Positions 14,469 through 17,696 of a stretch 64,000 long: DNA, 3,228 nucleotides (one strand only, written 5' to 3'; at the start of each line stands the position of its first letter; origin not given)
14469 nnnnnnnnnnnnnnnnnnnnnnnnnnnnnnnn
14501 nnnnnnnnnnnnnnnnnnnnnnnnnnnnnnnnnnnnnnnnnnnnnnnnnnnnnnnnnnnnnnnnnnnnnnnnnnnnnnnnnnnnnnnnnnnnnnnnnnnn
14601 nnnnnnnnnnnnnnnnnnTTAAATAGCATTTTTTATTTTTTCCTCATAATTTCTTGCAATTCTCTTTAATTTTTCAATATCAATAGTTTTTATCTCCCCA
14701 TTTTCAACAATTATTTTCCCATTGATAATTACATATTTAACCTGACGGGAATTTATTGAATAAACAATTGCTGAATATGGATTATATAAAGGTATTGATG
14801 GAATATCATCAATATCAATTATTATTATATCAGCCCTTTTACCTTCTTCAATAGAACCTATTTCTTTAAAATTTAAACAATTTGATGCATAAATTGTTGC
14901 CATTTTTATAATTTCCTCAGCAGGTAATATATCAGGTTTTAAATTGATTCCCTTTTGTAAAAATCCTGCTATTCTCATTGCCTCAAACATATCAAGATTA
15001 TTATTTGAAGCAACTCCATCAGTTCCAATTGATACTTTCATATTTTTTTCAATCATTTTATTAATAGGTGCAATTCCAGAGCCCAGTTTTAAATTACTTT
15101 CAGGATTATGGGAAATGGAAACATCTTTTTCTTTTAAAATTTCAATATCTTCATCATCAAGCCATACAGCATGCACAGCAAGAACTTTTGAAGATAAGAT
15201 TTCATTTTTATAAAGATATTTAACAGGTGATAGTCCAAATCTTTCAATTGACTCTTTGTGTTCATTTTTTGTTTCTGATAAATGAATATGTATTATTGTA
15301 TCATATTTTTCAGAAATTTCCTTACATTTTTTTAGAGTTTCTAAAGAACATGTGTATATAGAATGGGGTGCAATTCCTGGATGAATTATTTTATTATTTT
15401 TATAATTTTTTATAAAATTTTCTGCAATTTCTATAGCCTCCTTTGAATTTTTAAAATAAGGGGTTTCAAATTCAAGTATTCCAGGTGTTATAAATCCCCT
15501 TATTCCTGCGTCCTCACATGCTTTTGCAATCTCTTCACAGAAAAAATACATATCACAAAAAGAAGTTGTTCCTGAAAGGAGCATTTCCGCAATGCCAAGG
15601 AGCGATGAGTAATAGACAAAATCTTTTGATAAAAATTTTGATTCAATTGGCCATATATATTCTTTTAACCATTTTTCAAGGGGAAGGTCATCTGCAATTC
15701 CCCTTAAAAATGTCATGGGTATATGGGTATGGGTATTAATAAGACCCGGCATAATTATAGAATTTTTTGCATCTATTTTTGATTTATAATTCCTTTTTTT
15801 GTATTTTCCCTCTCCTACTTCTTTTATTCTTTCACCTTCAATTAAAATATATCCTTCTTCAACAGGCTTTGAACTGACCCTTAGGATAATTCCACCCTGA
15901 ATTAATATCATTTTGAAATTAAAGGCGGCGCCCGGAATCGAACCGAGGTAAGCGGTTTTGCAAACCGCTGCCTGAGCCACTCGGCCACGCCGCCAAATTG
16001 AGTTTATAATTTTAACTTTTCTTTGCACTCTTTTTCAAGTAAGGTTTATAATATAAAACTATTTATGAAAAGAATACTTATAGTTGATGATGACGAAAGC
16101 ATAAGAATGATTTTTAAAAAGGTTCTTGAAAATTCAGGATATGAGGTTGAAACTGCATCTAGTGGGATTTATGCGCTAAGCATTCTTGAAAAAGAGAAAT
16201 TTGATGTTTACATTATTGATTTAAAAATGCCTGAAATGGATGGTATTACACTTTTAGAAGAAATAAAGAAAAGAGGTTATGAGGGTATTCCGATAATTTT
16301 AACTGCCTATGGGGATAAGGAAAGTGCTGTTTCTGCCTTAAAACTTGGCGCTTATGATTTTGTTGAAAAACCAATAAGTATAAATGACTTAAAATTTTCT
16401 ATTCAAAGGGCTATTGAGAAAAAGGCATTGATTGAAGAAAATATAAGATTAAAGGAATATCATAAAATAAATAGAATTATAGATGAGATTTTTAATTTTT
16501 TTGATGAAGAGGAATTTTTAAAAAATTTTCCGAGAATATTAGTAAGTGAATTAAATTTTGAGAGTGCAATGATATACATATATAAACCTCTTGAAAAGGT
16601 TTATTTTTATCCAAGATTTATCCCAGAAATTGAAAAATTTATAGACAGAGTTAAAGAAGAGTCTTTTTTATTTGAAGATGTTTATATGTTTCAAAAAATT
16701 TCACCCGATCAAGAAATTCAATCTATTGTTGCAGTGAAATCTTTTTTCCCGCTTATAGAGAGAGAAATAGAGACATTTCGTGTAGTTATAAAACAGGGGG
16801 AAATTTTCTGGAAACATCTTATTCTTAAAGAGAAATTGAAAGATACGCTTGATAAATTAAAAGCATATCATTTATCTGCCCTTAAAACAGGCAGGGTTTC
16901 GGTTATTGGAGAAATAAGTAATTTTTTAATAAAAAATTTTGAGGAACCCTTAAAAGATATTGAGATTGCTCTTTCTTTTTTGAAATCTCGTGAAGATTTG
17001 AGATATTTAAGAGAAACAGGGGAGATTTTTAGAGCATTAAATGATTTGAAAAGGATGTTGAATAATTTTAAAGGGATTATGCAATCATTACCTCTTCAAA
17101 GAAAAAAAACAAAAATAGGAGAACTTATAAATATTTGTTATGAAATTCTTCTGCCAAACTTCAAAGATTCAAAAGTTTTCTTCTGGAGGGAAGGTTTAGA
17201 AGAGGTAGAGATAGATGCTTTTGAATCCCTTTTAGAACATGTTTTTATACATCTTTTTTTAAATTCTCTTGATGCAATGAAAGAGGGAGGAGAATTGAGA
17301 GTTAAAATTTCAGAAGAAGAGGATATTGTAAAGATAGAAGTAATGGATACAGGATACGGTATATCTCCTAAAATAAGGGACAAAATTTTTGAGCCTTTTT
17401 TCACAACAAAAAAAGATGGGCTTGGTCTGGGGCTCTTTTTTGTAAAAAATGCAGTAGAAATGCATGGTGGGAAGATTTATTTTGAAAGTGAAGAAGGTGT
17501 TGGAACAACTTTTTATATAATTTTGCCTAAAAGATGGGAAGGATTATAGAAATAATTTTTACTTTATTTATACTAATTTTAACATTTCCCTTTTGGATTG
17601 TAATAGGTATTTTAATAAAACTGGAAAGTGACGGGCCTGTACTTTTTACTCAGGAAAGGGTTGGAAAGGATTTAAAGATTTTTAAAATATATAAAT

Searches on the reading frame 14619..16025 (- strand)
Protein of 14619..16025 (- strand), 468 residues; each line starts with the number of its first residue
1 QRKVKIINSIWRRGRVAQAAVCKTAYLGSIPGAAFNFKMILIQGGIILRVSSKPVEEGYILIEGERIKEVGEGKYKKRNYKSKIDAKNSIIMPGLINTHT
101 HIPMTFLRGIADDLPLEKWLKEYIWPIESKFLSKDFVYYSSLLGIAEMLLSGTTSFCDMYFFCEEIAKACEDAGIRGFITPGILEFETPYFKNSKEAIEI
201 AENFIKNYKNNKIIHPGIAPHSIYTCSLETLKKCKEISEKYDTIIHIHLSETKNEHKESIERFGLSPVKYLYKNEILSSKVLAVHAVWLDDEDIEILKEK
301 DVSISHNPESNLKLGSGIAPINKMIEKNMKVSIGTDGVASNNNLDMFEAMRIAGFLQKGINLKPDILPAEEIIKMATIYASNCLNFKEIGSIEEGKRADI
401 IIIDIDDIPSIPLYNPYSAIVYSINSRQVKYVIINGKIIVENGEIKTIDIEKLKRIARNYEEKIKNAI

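Call 47: search_protein_families(library=pfam, proteins=[window:14619-16025:-], max_evalue=0.001)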
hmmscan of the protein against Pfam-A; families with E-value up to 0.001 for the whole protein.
window:14619-16025:- (468 aa): 2 families
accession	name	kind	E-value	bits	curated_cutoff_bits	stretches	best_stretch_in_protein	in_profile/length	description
PF01979.26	Amidohydro_1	-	3.8e-81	273.4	25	1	90-439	1-345/345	Amidohydrolase family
PF07969.17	Amidohydro_3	-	4.6e-16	59.8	29.7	1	236-440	269-472/472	Amidohydrolase family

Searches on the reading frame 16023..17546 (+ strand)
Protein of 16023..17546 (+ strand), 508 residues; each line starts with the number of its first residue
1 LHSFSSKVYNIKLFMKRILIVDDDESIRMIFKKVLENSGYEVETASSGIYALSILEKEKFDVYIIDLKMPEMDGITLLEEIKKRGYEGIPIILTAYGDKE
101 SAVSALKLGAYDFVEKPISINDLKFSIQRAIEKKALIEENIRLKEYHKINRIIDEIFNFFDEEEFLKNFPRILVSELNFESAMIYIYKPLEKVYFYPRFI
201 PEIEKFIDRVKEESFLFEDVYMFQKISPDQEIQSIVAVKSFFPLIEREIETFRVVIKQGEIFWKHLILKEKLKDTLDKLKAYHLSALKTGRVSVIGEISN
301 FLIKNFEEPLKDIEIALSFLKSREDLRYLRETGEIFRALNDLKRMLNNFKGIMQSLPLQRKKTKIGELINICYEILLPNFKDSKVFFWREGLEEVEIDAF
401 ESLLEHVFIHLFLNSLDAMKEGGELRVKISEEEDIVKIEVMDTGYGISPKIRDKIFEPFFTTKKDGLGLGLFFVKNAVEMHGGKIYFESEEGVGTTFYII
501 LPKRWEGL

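Call 8: search_protein_families(library=pfam, proteins=[window:16023-17546:+], max_evalue=0.001)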
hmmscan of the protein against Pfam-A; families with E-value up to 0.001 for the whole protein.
window:16023-17546:+ (508 aa): 2 families
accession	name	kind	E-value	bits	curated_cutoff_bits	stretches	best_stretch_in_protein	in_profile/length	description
PF00072.30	Response_reg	-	2.9e-31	108.4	30.2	1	18-125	1-108/111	Response regulator receiver domain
PF02518.31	HATPase_c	-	7.6e-25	87.9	26.4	1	402-503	4-109/111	Histidine kinase-, DNA gyrase B-, and HSP90-like ATPase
